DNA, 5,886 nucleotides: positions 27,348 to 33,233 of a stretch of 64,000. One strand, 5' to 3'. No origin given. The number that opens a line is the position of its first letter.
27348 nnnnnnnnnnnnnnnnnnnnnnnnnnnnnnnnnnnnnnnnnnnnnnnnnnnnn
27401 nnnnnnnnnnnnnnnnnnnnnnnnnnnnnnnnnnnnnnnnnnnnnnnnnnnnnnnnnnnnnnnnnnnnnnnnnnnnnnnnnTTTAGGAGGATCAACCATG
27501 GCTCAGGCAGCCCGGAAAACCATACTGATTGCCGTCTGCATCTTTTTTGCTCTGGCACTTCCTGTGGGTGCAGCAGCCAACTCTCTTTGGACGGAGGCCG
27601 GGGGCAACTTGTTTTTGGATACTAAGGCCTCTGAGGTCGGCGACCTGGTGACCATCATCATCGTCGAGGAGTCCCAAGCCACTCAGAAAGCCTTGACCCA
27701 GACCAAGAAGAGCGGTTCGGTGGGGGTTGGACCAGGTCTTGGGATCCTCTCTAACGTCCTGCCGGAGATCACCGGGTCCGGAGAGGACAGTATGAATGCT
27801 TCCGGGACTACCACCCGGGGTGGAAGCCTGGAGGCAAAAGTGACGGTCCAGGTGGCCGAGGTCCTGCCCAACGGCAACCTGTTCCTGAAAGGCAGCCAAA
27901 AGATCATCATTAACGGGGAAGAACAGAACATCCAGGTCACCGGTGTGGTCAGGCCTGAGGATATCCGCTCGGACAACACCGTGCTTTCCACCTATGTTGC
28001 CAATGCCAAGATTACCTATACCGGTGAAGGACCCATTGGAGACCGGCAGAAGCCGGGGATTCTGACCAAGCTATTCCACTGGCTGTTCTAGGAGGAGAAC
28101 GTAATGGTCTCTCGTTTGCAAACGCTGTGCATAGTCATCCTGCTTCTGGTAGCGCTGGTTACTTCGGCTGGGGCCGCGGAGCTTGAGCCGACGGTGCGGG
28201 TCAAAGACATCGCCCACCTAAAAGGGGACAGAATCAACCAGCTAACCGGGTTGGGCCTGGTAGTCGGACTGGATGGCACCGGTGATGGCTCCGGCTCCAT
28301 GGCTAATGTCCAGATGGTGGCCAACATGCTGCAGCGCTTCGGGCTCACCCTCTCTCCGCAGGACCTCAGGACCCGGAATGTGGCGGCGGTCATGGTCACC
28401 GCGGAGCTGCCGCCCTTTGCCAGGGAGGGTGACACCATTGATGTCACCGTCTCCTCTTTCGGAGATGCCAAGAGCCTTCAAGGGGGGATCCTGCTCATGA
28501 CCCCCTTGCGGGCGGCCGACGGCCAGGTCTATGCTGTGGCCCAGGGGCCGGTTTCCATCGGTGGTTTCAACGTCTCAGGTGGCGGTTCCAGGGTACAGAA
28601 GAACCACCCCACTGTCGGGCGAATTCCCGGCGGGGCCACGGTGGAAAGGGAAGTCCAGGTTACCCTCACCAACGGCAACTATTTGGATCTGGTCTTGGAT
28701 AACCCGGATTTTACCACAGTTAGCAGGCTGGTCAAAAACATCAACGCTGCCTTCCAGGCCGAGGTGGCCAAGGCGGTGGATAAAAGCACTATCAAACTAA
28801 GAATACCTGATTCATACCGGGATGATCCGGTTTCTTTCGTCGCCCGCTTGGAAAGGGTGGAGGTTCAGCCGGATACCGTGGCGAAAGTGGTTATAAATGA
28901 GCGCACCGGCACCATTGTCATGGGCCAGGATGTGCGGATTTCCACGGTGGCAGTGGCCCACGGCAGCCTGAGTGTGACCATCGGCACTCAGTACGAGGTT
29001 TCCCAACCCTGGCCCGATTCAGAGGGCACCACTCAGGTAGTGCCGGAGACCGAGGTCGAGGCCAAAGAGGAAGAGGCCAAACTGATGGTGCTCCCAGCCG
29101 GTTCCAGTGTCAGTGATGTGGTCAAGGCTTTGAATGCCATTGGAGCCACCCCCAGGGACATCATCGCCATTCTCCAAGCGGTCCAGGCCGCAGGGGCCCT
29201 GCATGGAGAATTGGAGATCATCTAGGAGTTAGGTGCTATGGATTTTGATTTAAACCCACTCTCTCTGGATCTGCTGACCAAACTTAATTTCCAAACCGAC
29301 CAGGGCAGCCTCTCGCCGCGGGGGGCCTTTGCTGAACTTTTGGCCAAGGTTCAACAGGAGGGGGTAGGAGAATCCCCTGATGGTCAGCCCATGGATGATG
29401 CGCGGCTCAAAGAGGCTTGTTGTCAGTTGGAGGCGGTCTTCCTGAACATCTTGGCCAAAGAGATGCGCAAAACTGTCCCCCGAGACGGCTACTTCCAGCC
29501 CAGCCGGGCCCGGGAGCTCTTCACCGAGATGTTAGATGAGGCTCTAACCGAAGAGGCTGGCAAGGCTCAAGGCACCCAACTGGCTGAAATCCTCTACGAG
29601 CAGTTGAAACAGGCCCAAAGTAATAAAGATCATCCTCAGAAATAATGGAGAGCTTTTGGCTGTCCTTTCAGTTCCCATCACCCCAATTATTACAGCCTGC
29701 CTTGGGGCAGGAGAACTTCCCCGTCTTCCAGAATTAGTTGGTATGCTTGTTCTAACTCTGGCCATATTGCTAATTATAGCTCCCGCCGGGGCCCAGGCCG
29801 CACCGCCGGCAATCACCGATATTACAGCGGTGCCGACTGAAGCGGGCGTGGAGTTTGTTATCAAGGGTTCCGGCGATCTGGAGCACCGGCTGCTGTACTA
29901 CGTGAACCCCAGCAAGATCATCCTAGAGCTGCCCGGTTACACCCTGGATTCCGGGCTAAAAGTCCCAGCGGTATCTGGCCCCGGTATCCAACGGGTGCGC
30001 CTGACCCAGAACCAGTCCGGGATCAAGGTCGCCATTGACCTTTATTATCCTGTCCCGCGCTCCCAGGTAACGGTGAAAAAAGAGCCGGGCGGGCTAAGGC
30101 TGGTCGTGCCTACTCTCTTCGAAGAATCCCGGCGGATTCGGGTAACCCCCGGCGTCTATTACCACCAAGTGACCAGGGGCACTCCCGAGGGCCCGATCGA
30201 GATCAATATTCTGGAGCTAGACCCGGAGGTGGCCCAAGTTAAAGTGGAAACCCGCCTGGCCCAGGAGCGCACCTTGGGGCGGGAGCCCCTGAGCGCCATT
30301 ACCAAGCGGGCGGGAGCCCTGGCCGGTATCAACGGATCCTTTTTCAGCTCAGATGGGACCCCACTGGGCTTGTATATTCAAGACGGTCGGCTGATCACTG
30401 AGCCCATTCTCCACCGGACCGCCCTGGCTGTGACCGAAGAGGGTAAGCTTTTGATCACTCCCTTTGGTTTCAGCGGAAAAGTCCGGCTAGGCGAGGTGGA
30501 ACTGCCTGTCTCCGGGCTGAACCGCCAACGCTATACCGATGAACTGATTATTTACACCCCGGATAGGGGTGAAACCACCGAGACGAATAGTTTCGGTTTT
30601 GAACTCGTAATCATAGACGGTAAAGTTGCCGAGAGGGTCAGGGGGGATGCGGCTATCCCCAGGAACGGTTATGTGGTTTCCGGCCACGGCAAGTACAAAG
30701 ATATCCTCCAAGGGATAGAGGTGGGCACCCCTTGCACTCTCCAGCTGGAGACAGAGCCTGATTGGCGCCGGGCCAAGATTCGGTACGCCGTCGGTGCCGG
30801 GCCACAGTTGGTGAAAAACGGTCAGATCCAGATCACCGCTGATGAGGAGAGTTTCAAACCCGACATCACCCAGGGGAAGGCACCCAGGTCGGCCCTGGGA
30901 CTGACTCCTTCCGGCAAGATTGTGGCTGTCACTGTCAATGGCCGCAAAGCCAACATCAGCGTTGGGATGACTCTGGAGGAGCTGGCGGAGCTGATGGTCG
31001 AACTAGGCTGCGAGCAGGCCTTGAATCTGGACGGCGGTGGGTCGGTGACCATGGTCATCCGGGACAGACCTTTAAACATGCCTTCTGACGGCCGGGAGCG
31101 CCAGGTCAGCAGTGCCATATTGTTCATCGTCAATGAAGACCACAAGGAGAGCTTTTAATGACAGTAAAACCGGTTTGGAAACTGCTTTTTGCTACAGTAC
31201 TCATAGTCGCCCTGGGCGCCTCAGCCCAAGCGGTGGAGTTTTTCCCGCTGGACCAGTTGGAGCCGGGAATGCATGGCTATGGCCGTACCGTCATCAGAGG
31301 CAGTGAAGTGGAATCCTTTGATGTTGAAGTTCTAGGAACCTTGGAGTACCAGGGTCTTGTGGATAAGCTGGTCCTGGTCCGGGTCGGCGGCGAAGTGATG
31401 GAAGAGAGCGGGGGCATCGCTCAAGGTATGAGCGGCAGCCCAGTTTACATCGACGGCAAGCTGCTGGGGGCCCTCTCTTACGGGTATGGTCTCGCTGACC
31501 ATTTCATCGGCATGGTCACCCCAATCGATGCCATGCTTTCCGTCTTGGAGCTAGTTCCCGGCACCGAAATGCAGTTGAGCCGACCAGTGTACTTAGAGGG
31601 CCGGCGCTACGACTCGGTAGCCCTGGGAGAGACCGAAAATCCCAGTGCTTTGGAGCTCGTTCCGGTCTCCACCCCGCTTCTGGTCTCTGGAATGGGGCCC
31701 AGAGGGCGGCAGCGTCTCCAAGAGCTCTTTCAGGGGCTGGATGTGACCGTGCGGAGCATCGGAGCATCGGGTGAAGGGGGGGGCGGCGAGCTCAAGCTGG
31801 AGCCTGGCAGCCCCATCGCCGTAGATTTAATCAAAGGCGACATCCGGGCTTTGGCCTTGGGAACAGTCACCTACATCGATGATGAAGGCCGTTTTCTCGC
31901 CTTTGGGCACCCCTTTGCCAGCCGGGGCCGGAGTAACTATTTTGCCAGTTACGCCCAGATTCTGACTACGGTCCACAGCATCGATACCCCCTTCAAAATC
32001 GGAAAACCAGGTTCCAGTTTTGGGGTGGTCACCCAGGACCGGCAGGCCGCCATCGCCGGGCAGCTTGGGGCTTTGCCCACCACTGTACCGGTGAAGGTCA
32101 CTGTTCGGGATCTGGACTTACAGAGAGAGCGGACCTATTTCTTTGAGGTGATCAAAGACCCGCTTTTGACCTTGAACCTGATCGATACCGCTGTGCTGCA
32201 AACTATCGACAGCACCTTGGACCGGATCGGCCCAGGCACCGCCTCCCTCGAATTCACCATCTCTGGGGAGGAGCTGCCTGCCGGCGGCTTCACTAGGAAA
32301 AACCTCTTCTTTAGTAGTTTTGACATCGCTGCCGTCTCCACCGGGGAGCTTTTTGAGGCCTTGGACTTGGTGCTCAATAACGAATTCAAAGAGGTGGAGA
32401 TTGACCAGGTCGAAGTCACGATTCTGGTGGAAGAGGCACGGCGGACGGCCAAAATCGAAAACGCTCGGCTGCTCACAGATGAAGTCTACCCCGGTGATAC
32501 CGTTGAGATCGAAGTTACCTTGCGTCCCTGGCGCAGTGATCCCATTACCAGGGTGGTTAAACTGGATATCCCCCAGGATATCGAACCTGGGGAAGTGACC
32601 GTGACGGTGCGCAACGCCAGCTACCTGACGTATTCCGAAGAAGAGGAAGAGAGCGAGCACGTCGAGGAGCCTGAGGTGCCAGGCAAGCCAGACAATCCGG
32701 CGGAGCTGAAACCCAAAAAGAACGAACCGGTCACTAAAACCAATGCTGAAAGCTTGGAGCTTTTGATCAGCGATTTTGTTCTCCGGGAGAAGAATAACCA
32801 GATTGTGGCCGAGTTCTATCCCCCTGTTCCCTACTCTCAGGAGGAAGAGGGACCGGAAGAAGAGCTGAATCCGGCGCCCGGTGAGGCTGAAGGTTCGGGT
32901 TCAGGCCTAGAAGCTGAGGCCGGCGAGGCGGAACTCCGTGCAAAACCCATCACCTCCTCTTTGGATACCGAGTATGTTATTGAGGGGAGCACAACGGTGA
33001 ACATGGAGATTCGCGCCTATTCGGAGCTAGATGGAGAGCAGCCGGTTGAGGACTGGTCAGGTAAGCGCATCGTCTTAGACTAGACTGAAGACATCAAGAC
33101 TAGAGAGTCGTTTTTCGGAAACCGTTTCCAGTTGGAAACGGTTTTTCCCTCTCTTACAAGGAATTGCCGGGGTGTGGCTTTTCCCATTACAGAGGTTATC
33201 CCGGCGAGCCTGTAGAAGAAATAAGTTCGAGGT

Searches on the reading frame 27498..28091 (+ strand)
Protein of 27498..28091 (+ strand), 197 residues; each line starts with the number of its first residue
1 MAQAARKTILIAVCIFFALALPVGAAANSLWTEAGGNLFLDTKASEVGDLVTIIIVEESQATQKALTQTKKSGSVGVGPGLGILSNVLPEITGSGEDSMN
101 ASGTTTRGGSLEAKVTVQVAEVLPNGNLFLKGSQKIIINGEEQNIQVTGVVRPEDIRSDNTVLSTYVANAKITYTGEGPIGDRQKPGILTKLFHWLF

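Call 59: search_protein_families(library=pfam, proteins=[window:27498-28091:+], max_evalue=0.001)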
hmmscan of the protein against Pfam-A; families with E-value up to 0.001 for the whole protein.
window:27498-28091:+ (197 aa): 1 family
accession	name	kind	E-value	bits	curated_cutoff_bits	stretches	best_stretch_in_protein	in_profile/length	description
PF02107.21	FlgH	-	6.7e-53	179.3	27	1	26-196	3-170/172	Flagellar L-ring protein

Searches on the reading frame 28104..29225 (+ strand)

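Call 15: search_protein_families(library=pfam, proteins=[window:28104-29225:+], max_evalue=0.001)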
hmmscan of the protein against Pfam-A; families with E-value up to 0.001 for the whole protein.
window:28104-29225:+ (373 aa): 1 family
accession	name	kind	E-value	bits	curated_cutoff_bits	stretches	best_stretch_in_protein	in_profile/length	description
PF02119.21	FlgI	-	3.9e-142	473.6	25.3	1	32-372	1-343/343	Flagellar P-ring protein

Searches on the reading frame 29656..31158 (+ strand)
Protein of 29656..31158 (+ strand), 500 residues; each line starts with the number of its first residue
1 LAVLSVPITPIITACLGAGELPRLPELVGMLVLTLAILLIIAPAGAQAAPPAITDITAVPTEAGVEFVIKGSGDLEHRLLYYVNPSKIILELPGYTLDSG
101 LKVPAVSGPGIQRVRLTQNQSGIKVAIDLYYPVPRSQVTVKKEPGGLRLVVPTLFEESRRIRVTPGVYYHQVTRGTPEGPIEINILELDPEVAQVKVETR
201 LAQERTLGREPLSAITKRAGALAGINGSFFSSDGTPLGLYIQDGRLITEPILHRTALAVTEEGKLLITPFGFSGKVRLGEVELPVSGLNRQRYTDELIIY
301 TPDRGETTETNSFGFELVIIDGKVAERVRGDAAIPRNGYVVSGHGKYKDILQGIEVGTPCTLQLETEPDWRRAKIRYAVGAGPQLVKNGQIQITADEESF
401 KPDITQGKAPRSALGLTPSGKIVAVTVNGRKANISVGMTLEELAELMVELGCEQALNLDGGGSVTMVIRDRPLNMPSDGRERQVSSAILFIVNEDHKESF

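Call 15: search_protein_families(library=pfam, proteins=[window:29656-31158:+], max_evalue=0.001)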
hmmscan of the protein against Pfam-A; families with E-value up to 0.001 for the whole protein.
window:29656-31158:+ (500 aa): 2 families
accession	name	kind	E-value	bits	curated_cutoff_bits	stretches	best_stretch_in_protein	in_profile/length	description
PF09992.14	NAGPA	-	5e-43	147.7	25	2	318-490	5-168/169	Phosphodiester glycosidase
PF11741.13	AMIN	-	1.2e-07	32.1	20.5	1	56-149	2-99/101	AMIN domain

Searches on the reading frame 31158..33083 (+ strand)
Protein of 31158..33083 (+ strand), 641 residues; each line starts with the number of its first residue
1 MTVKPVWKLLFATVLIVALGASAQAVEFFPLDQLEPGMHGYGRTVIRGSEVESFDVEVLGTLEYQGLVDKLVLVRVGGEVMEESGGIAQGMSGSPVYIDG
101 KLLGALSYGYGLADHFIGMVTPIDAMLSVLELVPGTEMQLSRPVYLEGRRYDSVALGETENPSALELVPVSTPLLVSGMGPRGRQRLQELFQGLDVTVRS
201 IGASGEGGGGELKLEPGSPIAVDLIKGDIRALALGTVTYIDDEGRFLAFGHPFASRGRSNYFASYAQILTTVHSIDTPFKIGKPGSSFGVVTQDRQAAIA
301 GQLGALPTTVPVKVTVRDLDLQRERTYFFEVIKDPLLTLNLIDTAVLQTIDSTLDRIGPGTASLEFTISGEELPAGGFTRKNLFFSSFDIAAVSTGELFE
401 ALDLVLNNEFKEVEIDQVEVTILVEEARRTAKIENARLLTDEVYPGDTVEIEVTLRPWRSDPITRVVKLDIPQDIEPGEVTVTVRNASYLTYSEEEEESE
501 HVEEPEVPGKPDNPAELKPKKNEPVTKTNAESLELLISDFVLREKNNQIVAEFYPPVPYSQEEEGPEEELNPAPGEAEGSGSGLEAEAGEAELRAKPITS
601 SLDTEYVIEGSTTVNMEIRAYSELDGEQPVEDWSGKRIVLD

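Call 59: search_protein_families(library=pfam, proteins=[window:31158-33083:+], max_evalue=0.001)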
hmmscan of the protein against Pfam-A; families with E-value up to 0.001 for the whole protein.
window:31158-33083:+ (641 aa): 1 family
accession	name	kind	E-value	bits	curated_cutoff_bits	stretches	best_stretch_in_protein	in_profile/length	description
PF05580.18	Peptidase_S55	-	2.2e-13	51.1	25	1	44-108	127-192/210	SpoIVB peptidase S55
